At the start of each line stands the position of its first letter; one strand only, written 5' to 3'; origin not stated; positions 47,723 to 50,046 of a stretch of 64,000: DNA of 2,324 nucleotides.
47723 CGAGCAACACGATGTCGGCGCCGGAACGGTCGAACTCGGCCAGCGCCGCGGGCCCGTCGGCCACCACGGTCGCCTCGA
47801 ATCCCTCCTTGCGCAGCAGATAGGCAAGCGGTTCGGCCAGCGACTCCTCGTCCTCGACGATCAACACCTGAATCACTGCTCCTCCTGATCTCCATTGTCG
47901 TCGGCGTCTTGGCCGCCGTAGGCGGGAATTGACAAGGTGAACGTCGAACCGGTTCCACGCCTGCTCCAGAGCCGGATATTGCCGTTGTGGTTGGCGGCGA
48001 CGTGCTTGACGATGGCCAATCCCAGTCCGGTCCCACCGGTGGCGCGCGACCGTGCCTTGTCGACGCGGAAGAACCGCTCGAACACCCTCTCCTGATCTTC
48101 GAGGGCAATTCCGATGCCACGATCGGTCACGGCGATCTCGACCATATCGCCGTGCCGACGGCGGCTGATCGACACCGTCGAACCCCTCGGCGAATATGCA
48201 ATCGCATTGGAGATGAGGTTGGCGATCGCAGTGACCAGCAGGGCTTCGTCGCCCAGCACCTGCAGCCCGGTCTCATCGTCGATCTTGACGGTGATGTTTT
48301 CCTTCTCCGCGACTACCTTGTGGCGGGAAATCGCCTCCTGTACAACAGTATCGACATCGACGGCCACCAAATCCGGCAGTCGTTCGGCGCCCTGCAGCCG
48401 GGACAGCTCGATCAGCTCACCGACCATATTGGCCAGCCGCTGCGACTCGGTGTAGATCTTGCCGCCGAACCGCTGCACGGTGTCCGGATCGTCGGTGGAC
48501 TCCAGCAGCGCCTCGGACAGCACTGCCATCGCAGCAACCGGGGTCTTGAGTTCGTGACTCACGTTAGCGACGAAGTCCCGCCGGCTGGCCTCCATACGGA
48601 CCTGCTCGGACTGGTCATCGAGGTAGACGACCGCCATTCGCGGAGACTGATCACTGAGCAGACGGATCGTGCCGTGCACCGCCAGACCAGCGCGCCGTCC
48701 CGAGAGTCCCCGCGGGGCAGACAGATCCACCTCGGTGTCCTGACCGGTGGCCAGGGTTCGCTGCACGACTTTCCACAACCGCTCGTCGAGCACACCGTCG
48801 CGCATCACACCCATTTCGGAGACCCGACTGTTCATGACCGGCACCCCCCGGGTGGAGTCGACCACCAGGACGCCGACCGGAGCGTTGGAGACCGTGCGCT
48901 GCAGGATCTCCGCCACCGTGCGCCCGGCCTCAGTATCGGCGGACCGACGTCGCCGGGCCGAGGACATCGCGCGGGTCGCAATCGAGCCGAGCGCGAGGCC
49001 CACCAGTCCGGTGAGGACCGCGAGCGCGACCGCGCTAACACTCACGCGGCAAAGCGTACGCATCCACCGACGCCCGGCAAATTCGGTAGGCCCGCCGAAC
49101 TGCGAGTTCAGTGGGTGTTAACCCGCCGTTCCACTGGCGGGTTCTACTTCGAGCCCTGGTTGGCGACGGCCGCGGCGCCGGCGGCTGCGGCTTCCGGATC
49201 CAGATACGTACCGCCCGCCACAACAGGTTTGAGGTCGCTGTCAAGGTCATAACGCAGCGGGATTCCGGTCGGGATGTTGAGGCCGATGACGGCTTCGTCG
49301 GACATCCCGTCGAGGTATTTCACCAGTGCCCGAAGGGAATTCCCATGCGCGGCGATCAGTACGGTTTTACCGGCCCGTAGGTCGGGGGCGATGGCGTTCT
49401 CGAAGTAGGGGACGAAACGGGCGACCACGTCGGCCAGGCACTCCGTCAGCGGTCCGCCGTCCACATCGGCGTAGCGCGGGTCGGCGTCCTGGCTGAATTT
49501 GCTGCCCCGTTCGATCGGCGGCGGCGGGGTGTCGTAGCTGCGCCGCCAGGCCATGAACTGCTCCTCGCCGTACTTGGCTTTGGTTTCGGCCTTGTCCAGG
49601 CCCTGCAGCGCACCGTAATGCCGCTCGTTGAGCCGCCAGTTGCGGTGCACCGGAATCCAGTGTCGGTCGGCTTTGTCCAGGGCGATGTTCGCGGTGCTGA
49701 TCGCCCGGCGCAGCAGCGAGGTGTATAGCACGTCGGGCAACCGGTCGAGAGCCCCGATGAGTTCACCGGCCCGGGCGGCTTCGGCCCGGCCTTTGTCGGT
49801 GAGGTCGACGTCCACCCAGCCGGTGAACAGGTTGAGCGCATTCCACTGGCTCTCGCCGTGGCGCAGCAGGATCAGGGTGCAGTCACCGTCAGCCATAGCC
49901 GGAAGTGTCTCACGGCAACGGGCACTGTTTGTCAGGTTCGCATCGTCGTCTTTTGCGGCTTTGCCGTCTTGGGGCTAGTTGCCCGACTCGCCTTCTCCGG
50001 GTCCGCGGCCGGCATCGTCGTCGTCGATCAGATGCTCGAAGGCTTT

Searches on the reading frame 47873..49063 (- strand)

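Call 14: search_protein_families(library=ncbifam, proteins=[window:47873-49063:-], max_evalue=1e-40)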
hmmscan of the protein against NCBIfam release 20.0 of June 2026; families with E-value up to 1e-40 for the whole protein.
window:47873-49063:- (396 aa): 10 families
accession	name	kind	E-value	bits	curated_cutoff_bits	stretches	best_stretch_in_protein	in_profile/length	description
NF046044.1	PnpS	equivalog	3.2e-83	279.9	400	1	36-380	39-390/390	two-component system histidine kinase PnpS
TIGR02966.1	phoR_proteo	equivalog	3.6e-71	239.9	334.2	1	54-378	8-332/333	phosphate regulon sensor histidine kinase PhoR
NF033092.0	HK_WalK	equivalog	6.4e-68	229.8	725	1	53-380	259-593/594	cell wall metabolism sensor histidine kinase WalK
NF041735.1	hist_kin_RppB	equivalog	5.3e-52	177.1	400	1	162-380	217-438/438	two-component system sensor histidine kinase RppB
NF008235.0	PRK11006.1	equivalog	9.8e-49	166.4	390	1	146-380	189-422/431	phosphate regulon sensor histidine kinase PhoR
NF008312.0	PRK11100.1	equivalog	2e-48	165.5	356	1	162-380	257-473/477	two-component system sensor histidine kinase CreC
NF040691.1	MtrAB_MtrB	equivalog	9.8e-47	160.1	450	1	157-385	267-496/507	MtrAB system histidine kinase MtrB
TIGR01386.1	cztS_silS_copS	subfamily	1.3e-45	156.2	292.55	1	162-380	242-457/457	heavy metal sensor histidine kinase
NF053855.1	HisKinPhoRBctds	equivalog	1.4e-45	155.9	500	1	137-378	340-580/583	two-component system sensor histidine kinase PhoR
NF033093.1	HK_VicK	exception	6e-44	150.4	680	1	145-390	193-444/448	cell wall metabolism sensor histidine kinase VicK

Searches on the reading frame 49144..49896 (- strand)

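Call 76: search_protein_families(library=pfam, proteins=[window:49144-49896:-], max_evalue=0.00001)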
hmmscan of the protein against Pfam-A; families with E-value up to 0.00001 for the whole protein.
window:49144-49896:- (250 aa): 1 family
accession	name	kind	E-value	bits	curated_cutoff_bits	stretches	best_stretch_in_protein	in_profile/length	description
PF00300.27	His_Phos_1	-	3.9e-35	121.7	21.7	1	8-135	1-123/194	Histidine phosphatase superfamily (branch 1)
